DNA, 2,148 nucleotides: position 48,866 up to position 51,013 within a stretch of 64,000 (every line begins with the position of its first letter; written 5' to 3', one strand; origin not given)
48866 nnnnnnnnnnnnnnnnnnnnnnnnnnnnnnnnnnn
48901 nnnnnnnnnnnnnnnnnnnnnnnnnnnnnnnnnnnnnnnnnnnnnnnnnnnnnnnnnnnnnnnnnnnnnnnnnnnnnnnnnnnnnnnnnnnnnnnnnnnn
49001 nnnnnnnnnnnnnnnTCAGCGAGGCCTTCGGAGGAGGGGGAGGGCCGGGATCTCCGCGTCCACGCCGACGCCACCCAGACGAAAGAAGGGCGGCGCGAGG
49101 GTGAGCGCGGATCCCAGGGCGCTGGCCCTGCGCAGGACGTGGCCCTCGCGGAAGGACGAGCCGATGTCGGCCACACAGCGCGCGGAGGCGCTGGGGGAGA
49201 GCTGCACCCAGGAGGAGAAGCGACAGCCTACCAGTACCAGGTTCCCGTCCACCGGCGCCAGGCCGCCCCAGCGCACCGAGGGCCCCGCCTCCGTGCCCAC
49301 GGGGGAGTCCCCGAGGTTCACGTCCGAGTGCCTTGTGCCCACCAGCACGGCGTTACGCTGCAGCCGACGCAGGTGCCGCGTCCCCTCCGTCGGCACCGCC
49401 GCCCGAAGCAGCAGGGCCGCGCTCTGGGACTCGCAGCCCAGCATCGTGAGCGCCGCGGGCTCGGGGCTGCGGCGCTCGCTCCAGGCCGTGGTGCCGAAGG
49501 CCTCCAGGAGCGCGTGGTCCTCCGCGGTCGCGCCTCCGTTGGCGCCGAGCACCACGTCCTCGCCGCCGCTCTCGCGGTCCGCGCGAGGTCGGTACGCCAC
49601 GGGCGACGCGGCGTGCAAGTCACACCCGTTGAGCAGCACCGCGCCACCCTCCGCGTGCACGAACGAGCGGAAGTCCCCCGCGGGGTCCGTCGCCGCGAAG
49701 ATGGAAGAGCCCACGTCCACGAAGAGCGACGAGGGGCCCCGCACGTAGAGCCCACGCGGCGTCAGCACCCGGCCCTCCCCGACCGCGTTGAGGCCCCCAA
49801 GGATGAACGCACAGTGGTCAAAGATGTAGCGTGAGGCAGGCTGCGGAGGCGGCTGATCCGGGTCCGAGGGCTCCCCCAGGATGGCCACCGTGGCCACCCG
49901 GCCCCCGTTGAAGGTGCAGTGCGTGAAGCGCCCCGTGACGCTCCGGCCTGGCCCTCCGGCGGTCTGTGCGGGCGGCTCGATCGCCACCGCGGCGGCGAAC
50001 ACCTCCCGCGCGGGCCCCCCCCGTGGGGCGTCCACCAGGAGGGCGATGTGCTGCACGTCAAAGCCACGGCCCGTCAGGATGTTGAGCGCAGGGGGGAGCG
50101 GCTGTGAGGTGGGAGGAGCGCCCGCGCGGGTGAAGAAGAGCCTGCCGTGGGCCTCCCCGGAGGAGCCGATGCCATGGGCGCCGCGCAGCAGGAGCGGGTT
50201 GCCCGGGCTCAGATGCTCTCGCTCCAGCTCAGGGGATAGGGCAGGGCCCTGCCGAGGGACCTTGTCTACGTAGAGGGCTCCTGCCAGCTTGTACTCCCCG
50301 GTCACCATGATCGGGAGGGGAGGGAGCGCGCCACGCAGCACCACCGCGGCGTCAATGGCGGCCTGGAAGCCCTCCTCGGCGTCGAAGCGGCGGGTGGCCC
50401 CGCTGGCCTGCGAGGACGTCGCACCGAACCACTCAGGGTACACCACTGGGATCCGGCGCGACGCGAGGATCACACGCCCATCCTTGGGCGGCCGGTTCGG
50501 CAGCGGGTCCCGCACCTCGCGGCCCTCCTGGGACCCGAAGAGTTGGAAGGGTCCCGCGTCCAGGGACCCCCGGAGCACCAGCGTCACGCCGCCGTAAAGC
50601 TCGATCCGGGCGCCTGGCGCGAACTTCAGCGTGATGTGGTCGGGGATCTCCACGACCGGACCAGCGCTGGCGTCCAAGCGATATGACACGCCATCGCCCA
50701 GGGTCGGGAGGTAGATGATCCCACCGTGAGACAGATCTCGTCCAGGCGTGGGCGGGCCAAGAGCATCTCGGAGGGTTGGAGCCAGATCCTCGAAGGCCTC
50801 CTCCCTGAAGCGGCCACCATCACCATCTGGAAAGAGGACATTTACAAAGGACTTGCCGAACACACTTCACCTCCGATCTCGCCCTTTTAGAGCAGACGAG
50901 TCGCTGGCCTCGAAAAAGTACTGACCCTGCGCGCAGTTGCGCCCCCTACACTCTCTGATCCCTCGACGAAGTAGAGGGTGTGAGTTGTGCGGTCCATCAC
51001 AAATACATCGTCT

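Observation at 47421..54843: Lower-GC five-gene operon: three leaderless beta-helix paralogues, an FG-GAP lipoprotein and a 132-aa orphan (candidate undescribed system)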

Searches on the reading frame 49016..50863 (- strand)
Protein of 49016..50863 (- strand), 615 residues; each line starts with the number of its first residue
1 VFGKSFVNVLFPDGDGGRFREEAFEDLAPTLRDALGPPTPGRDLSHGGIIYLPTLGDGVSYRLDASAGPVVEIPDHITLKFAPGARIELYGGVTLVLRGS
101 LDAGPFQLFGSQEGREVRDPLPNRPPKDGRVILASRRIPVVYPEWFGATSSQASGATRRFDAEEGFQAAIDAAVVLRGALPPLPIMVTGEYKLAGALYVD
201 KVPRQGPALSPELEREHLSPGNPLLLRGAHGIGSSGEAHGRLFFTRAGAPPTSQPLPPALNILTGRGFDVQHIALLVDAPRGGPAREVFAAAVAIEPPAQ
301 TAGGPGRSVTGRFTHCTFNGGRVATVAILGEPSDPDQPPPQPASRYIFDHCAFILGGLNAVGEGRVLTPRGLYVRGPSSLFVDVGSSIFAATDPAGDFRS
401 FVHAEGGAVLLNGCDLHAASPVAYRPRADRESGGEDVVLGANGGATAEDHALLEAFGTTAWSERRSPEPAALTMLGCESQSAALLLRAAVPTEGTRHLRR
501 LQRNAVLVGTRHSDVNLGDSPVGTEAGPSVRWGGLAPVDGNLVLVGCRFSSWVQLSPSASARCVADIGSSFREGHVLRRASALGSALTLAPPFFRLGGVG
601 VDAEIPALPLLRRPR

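Call 4: search_protein_families(library=pfam, proteins=[window:49016-50863:-], max_evalue=1)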
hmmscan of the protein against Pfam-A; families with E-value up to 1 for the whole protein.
window:49016-50863:- (615 aa): 0 families

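Call 5: search_protein_families(library=phrogs, proteins=[window:49016-50863:-], max_evalue=0.1)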
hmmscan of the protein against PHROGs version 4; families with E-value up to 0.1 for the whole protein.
window:49016-50863:- (615 aa): 0 families

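Call 8: search_protein_families(library=ncbifam, proteins=[window:49016-50863:-], max_evalue=1)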
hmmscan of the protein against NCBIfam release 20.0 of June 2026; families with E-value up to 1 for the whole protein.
window:49016-50863:- (615 aa): 0 families

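Call 9: search_protein_families(library=padloc, proteins=[window:49016-50863:-], max_evalue=1)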
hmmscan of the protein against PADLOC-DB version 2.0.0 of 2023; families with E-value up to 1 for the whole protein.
window:49016-50863:- (615 aa): 0 families

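Call 10: find_homologous_proteins(query=window:49016-50863:-)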
Query window:49016-50863:- (615 aa): 3 proteins with E <= 0.001 among 8000 candidates.
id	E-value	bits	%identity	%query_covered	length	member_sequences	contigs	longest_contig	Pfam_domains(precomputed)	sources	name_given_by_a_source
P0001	0.0e+0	1212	100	89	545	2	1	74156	-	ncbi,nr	ncbi:MAG: hypothetical protein HY909_03435 [Deltaproteobacteria bacterium]|nr:hypothetical protein [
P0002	1.2e-274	931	88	79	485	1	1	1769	-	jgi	jgi:hypothetical protein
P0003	3.1e-105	371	42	94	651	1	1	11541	-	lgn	-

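Call 11: find_encoding_contigs(protein=P0003, flank=10000)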
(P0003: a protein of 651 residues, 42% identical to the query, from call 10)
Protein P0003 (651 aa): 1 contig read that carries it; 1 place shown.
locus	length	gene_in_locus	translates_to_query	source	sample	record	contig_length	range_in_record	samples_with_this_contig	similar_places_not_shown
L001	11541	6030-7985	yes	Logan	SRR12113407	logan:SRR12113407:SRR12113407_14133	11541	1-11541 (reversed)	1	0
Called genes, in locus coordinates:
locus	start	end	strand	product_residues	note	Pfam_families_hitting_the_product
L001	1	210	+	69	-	?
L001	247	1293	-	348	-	-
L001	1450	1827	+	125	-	PF17775:YchJ_M-like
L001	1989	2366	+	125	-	-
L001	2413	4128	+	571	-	-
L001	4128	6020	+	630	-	PF01839:FG-GAP (faint), PF13517:FG-GAP_3 (weak)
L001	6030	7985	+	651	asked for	-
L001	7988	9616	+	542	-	-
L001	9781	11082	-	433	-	PF02310:B12-binding, PF04055:Radical_SAM (weak), PF13282:DUF4070 (weak)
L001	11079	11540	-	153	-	?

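Call 12: find_encoding_contigs(protein=P0001, flank=10000)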
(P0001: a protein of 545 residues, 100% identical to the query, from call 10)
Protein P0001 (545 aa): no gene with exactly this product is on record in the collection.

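Call 16: find_homologous_proteins(query=A1, max_evalue=0.01)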
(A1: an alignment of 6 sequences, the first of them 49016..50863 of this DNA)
Query A1 (6 sequences) (615 aa, profile of the alignment): 4 proteins with E <= 0.01 among 8000 candidates.
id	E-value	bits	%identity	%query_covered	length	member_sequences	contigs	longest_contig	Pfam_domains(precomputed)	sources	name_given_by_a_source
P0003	4.7e-199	681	42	94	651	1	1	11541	-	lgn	-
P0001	1.1e-173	597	100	89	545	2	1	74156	-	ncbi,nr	ncbi:MAG: hypothetical protein HY909_03435 [Deltaproteobacteria bacterium]|nr:hypothetical protein [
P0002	1.3e-138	481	88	79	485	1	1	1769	-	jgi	jgi:hypothetical protein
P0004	1.3e-12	65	29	17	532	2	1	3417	-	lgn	-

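Call 18: find_encoding_contigs(protein=P0004, flank=10000)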
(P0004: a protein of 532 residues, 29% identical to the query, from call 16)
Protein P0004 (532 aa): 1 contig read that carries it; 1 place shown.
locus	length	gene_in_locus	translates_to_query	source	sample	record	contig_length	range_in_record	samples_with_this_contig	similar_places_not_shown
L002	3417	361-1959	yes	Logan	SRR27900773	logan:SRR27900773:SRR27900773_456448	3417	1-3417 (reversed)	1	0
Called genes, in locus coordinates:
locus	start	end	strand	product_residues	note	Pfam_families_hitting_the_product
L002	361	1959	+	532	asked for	-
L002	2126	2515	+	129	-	PF01042:Ribonuc_L-PSP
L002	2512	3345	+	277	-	-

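Call 36: predict_structure(alignment_id=A2)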
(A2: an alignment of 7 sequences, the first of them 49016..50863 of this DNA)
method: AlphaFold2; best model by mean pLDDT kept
length: 615 residues; sequences in the alignment: 7
mean_pLDDT: 71.8   pTM: 0.81
mean pLDDT of the five models: 71.8, 71.0, 69.1, 67.8, 64.6
residues with pLDDT >= 90: 140; 70-90: 213; 50-70: 153; < 50: 109
segments of 3 or more residues with pLDDT < 50: 1-5, 14-19, 114-120, 154-157, 231-237, 358-365, 421-430, 442-446, 462-464, 490-501, 516-525, 593-615
pLDDT, mean of each block of 10 residues (from residue 1): 45 49 70 70 71 76 84 90 86 91 87 52 76 93 90 56 92 92 91 89 87 89 83 50 75 76 86 83 63 84 61 91 85 65 86 70 56 85 93 67 88 84 46 74 52 58 57 90 71 45 78 58 56 61 82 69 62 64 52 40 32 26
secondary structure, 60 per line:
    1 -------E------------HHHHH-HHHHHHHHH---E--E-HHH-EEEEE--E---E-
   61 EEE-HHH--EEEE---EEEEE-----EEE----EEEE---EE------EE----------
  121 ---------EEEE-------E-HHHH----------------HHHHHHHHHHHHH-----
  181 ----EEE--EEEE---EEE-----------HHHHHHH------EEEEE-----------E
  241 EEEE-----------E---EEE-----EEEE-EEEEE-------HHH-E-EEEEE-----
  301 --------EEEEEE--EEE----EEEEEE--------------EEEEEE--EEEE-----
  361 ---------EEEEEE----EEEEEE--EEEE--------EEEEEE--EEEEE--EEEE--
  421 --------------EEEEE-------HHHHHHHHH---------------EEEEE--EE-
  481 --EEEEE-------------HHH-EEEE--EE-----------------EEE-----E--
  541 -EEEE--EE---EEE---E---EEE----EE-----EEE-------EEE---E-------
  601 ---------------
elements in order: H21-25 H27-35 E48-52 E61-63 E70-73 E77-81 E87-89 E94-97 E130-133 H143-146 H163-175 E185-187 E190-193 E197-199 H211-217 E224-228 E240-244 E260-262 E268-271 E273-277 E291-295 E309-314 E317-319 E324-329 E344-349 E352-355 E370-375 E380-385 E388-391 E400-405 E408-412 E415-418 E435-439 H447-455 E471-475 E483-487 E505-508 E530-532 E542-545 E553-555 E563-565 E577-579 E587-589

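Call 38: search_protein_representatives(alignment_id=A2)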
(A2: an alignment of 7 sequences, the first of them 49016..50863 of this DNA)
Query: 7 sequences, 549 profile positions. Proteins with E-value up to 0.001 (for the whole library): 3821; up to 1e-10: 636; up to 1e-30: 150. The best 150 are listed.
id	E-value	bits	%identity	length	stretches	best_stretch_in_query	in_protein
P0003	3.8e-226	768.3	-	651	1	1-548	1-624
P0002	1.0e-186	638.2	-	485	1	109-547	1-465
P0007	6.9e-166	569.4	-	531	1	1-544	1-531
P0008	4.6e-135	467.6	-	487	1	1-409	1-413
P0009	5.9e-69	249.4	-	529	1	8-538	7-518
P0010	5.8e-65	236.2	-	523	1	4-544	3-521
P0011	1.0e-61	225.5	-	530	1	4-520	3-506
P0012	2.6e-61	224.2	-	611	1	22-498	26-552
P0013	3.6e-61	223.7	-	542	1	27-509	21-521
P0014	1.3e-60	221.9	-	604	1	28-544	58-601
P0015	1.0e-58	215.6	-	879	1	1-519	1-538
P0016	4.9e-58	213.4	-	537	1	1-520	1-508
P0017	2.5e-54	201.1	-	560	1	1-520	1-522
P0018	1.0e-53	199.2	-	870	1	34-518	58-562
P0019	2.8e-53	197.7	-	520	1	47-518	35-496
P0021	5.1e-53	196.8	-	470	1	62-509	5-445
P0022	6.5e-51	189.9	-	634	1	1-528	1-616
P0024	4.0e-50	187.3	-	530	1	41-518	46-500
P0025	4.3e-50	187.2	-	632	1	39-519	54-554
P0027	3.0e-49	184.4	-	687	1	22-522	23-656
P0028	3.4e-49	184.2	-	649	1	23-538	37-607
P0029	6.2e-49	183.3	-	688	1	24-518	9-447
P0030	6.9e-49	183.2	-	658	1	3-524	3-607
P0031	1.2e-48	182.4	-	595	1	27-518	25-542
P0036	5.3e-47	177.0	-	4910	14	40-131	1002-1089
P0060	2.6e-42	161.5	-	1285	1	1-480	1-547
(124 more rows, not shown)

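Call 40: search_protein_families(library=pfam, alignment_id=A4, max_evalue=0.01)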
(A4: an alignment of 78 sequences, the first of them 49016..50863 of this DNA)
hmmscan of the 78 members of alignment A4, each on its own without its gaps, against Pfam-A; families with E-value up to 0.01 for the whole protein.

A. member 1, window:49016-50863:- (615 aa): 0 families

B. families by the number of members that match (of 78 scanned): 5 families
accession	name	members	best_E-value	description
PF12708.12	Pect-lyase_RHGA_epim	15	2.4e-06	Rhamnogalacturonase A/epimerase, pectate lyase-like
PF13229.12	Beta_helix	3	0.00025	Right handed beta helix region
PF13116.12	YhdP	1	5.3e-53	YhdP protein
PF12218.14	End_N_terminal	1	0.0027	N terminal extension of bacteriophage endosialidase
PF01696.23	Adeno_E1B_55K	1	0.0066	Adenovirus EB1 55K protein / large t-antigen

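Call 51: list_cluster_members(proteins=[P0009, P0012, P0014, P0015, P0016, P0018, P0022, P0025, P0036, P0060])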
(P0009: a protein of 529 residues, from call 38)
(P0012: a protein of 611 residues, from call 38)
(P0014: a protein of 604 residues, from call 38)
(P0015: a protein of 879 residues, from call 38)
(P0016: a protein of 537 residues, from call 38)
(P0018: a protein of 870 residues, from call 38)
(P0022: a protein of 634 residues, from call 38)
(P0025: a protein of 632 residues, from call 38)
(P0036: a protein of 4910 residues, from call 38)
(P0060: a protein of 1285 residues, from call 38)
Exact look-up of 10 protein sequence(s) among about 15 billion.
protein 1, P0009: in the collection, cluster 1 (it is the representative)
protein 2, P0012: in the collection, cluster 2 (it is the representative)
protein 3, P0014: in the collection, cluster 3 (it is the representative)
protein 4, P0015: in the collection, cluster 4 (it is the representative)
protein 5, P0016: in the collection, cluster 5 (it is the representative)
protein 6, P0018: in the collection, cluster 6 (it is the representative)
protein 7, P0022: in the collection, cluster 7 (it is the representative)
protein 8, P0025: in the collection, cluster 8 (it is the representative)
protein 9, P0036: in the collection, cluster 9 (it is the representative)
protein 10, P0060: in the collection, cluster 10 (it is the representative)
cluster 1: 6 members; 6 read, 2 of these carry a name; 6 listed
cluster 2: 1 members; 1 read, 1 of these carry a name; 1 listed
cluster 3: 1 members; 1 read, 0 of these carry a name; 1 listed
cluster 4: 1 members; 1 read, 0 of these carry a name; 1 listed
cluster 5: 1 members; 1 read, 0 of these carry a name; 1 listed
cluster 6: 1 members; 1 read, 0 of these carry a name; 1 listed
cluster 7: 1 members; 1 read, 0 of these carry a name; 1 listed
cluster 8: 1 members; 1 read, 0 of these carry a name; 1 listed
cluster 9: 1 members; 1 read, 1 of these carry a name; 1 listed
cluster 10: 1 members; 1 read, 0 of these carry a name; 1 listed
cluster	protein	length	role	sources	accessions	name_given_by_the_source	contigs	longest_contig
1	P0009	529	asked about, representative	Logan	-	-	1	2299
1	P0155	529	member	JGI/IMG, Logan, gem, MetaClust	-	\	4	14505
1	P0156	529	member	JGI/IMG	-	hypothetical protein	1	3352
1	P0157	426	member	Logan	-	-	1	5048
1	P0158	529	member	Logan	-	-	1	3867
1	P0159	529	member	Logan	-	-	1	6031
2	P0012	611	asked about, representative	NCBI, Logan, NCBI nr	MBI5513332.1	MAG: hypothetical protein HY909_06155 [Deltaproteobacteria bacterium] | hypothetical protein [Deltaproteobacteria bacterium]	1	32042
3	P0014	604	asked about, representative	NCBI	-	-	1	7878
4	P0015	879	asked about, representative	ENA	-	-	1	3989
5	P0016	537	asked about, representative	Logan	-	-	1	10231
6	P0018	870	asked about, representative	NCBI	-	-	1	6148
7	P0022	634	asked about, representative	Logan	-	-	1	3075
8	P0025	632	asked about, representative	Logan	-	-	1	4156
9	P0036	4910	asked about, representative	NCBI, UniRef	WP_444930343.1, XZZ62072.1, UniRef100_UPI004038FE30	right-handed parallel beta-helix repeat-containing protein [Microbulbifer sp. SSSA002] | right-handed parallel beta-helix repeat-containing protein n=1 Tax=Microbulbifer sp. ...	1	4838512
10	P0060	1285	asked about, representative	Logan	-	-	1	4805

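Call 59: find_related_loci(query=window:49016-50863:-, collection=viral_contigs, flank=10000)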
Query window:49016-50863:- (615 aa) in viral_contigs; peptide patterns used: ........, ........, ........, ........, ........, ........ (x = any residue, [..] = any of these).
9 stretches matched a pattern, but none encodes a relative of the query by tblastn (E <= 1e-3).

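Call 75: find_encoding_contigs(protein=P0002, flank=5000)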
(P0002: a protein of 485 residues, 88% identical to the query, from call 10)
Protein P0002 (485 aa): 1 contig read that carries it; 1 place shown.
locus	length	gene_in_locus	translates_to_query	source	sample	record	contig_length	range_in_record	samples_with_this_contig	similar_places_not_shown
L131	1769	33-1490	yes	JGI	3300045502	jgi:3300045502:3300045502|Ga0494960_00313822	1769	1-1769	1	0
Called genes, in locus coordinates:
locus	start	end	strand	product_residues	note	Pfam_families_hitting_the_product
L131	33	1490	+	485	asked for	-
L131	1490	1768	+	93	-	?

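Call 76: find_encoding_contigs(protein=P0012, flank=10000)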
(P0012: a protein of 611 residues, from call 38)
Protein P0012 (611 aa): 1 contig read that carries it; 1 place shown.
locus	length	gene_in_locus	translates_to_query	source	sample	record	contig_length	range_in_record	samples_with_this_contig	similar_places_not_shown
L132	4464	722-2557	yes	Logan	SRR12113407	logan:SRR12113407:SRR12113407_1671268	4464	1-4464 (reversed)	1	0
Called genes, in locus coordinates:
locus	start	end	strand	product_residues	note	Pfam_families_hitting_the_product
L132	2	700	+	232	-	?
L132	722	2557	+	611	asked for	-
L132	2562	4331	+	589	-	-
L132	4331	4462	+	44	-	?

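Call 84: find_encoding_contigs(protein=P0016, flank=10000, max_places=3)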
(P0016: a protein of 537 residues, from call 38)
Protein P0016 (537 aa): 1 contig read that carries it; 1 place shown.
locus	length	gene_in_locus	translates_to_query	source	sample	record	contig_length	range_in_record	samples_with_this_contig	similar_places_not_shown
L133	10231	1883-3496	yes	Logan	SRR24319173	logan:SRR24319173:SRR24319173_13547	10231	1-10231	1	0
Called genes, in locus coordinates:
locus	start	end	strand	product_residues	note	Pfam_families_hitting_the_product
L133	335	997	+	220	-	-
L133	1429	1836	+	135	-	-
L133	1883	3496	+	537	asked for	-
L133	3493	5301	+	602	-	PF01839:FG-GAP (faint), PF13517:FG-GAP_3 (weak)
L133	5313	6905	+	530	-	-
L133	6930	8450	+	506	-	-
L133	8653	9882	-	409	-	-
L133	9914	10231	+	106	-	?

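Call 85: find_encoding_contigs(protein=P0155, flank=10000, max_places=3)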
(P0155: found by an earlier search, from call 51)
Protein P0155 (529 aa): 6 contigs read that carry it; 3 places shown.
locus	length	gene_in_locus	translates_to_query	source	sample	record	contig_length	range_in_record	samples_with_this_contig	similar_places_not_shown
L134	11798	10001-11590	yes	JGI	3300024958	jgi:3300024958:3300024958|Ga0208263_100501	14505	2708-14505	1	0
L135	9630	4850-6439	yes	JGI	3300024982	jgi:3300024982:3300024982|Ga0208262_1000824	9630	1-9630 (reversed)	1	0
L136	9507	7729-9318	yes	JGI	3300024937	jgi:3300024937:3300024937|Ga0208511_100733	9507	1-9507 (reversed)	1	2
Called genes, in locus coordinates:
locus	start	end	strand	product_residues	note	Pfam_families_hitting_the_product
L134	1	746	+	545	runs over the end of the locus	PF00672:HAMP, PF00512:HisKA, PF13581:HATPase_c_2 (weak), PF02518:HATPase_c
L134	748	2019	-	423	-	PF00072:Response_reg, PF01636:APH (faint), PF00069:Pkinase, PF07714:PK_Tyr_Ser-Thr, PF03109:ABC1 (weak)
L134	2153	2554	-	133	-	-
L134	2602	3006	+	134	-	-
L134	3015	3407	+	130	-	-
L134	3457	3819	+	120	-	-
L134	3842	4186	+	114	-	-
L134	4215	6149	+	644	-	-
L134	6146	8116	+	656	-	PF01839:FG-GAP (faint), PF13517:FG-GAP_3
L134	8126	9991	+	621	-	-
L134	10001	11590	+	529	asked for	-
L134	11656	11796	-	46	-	?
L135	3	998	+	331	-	?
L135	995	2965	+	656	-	PF01839:FG-GAP (faint), PF13517:FG-GAP_3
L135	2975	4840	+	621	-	-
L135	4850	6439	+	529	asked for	-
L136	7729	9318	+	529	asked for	-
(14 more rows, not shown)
